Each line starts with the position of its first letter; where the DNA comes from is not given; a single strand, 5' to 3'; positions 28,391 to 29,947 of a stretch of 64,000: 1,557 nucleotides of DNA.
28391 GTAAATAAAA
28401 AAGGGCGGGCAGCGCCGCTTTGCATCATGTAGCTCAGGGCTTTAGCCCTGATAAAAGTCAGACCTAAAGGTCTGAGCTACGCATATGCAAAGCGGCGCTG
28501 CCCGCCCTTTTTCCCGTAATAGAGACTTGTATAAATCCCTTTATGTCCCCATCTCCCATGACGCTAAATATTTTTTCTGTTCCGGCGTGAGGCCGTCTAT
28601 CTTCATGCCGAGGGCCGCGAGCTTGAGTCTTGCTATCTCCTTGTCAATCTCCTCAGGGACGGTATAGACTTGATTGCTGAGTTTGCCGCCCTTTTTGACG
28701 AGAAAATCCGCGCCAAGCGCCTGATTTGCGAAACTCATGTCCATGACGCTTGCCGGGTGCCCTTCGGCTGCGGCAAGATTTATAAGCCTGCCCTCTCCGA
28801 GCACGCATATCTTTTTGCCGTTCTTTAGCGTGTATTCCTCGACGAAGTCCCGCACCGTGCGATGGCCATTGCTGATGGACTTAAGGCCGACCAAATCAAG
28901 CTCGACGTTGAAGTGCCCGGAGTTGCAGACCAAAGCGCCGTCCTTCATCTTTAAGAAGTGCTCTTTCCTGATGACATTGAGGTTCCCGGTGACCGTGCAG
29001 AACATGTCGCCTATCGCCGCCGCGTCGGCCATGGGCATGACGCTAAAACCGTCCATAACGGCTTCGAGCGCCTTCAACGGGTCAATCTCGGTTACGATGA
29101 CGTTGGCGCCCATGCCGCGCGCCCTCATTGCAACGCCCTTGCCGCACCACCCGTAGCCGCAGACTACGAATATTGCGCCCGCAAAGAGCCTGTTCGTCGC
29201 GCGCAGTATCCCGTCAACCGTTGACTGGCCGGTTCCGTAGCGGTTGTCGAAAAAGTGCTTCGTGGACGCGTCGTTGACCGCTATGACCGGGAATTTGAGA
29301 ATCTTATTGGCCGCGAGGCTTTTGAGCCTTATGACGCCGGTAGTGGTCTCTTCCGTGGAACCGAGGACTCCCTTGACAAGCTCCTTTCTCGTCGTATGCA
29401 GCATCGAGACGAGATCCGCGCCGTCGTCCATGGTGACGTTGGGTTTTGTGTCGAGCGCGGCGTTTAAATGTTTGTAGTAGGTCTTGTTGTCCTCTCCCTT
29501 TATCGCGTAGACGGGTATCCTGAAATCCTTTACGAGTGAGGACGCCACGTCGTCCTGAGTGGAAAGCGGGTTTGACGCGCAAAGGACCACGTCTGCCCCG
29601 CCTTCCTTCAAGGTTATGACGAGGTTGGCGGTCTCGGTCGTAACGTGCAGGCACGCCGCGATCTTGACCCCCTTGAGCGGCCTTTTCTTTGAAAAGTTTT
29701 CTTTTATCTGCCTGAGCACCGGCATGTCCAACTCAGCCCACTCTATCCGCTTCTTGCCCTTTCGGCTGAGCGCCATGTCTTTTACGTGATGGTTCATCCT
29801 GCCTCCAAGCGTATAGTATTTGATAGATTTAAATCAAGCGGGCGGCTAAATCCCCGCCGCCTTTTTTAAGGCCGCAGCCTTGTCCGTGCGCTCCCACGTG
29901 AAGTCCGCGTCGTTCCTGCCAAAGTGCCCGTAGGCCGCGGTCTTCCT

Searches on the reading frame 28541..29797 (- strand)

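Call 36: search_protein_families(library=ncbifam, proteins=[window:28541-29797:-], max_evalue=1e-10)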
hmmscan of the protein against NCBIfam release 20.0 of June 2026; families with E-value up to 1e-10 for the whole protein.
window:28541-29797:- (418 aa): 5 families
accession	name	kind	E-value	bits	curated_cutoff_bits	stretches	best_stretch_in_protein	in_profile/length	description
TIGR00936.1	ahcY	equivalog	5e-192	638.3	497.6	1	4-418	2-416/416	adenosylhomocysteinase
NF004005.0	PRK05476.2-3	equivalog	2e-189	629.7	275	1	3-416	5-417/418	adenosylhomocysteinase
NF004010.0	PRK05476.3-3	equivalog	5.3e-78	262.9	512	1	8-408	12-420/432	adenosylhomocysteinase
NF004009.0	PRK05476.3-2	equivalog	2.9e-63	214.4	485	1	12-399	76-460/487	adenosylhomocysteinase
NF004008.0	PRK05476.3-1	equivalog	3.2e-15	56.1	440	1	149-368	99-301/326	adenosylhomocysteinase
